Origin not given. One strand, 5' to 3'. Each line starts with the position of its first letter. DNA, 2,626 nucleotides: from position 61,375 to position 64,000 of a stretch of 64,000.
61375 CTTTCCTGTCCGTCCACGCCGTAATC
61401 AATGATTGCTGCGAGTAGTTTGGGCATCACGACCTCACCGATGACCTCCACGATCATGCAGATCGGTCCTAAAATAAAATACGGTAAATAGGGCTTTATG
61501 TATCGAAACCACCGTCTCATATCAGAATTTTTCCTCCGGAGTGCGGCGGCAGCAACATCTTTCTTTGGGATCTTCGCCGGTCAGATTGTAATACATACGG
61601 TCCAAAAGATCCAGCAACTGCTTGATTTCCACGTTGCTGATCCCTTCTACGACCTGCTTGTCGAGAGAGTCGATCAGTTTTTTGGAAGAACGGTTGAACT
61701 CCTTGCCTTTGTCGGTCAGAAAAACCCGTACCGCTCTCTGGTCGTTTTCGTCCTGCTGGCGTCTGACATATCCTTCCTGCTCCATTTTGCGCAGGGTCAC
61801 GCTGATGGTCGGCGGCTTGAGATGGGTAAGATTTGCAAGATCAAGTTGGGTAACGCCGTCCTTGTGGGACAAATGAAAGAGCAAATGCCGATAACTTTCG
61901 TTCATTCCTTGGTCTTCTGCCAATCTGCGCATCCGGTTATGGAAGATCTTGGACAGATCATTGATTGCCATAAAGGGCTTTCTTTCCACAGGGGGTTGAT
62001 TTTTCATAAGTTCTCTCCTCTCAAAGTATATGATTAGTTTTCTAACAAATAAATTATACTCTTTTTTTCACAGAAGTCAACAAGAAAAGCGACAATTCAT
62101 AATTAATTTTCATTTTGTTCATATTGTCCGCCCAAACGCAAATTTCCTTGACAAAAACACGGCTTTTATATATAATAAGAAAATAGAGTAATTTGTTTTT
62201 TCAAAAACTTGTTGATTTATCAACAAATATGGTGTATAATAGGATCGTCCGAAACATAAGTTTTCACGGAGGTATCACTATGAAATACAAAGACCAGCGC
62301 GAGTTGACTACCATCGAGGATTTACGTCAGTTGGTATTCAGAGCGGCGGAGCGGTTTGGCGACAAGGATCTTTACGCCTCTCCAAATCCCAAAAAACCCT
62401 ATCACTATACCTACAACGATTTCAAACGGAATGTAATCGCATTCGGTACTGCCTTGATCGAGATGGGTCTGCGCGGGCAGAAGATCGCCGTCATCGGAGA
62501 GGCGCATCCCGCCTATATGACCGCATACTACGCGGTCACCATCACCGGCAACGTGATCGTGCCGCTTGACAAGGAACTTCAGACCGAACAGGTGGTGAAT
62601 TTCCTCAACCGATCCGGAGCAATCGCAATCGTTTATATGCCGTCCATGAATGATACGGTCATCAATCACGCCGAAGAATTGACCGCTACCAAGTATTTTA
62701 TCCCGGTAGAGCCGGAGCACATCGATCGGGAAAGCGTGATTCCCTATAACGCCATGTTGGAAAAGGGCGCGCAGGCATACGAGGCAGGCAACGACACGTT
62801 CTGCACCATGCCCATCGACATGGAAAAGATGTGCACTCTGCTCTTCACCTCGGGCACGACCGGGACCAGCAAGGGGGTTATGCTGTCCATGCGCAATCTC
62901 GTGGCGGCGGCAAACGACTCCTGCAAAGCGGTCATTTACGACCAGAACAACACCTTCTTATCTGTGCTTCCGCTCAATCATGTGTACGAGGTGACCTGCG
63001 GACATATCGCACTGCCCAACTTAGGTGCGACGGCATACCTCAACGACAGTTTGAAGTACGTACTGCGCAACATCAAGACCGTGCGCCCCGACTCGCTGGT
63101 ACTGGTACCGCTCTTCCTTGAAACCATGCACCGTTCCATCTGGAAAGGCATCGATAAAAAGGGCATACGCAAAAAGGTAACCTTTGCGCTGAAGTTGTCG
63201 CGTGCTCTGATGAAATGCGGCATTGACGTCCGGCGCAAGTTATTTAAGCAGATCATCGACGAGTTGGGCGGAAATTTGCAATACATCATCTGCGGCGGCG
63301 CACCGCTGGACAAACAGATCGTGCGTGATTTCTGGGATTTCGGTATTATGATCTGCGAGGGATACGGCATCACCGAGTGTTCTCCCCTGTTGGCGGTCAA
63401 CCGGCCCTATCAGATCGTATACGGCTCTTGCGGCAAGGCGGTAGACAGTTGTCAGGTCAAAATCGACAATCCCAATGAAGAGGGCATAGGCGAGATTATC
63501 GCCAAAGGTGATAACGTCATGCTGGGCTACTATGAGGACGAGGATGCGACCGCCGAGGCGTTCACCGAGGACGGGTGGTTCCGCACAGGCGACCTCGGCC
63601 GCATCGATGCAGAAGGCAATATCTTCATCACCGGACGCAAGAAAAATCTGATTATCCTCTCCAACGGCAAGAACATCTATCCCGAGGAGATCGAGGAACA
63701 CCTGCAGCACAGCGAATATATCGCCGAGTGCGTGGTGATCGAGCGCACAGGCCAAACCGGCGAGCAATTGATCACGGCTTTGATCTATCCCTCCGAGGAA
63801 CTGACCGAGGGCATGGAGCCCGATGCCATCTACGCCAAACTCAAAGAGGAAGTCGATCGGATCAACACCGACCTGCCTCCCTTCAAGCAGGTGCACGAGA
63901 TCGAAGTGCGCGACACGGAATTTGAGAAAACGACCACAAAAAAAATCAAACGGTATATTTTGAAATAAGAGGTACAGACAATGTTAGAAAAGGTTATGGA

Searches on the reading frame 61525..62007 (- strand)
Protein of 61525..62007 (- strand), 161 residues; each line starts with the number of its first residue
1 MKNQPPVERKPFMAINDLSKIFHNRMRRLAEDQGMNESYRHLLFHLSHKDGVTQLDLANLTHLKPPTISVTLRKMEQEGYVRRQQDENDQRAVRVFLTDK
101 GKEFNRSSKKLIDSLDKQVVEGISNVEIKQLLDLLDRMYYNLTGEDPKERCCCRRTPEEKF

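Call 23: search_protein_families(library=pfam, proteins=[window:61525-62007:-], max_evalue=0.00001)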
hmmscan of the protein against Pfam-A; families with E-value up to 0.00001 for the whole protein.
window:61525-62007:- (161 aa): 5 families
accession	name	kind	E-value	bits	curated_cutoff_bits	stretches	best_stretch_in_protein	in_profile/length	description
PF01047.28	MarR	-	1.8e-13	50.6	24.6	1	41-93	7-59/59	MarR family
PF12802.13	MarR_2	-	1.5e-11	44.7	27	1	34-92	2-61/61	MarR family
PF22381.2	Staph_reg_Sar_Rot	-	2e-08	34.7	27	1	42-103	19-80/85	Transcriptional regulator SarA/Rot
PF13463.12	HTH_27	-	6.3e-08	33.2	22.2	1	41-101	7-68/68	Winged helix DNA-binding domain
PF13412.12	HTH_24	-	7.1e-08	32.3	21.9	1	40-82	6-48/48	Winged helix-turn-helix DNA-binding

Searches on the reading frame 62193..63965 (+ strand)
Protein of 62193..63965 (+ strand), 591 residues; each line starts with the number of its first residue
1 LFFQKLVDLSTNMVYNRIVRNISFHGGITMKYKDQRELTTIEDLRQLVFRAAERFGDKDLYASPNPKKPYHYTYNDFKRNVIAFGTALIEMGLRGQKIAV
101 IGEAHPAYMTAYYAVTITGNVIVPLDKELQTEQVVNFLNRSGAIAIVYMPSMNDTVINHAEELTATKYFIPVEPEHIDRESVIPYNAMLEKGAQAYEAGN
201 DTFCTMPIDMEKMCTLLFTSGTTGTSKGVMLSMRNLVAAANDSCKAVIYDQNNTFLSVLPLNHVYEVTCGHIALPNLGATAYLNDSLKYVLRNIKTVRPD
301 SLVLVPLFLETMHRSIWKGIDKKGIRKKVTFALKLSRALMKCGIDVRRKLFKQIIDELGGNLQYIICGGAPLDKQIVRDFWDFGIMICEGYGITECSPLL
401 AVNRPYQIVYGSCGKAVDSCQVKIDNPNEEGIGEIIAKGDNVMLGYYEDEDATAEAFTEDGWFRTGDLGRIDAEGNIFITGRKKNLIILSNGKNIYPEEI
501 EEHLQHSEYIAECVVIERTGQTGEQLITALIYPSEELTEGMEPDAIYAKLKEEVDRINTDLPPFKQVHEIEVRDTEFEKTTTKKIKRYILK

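Call 23: search_protein_families(library=pfam, proteins=[window:62193-63965:+], max_evalue=0.00001)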
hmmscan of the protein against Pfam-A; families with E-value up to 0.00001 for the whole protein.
window:62193-63965:+ (591 aa): 2 families
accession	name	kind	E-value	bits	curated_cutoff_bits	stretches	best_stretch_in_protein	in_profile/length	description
PF00501.34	AMP-binding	-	2.7e-58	198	29.9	1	49-447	2-384/384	AMP-binding enzyme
PF23562.2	AMP-binding_C_3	-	1.8e-09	38.5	20.8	1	485-587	2-105/124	AMP-binding enzyme C-terminal domain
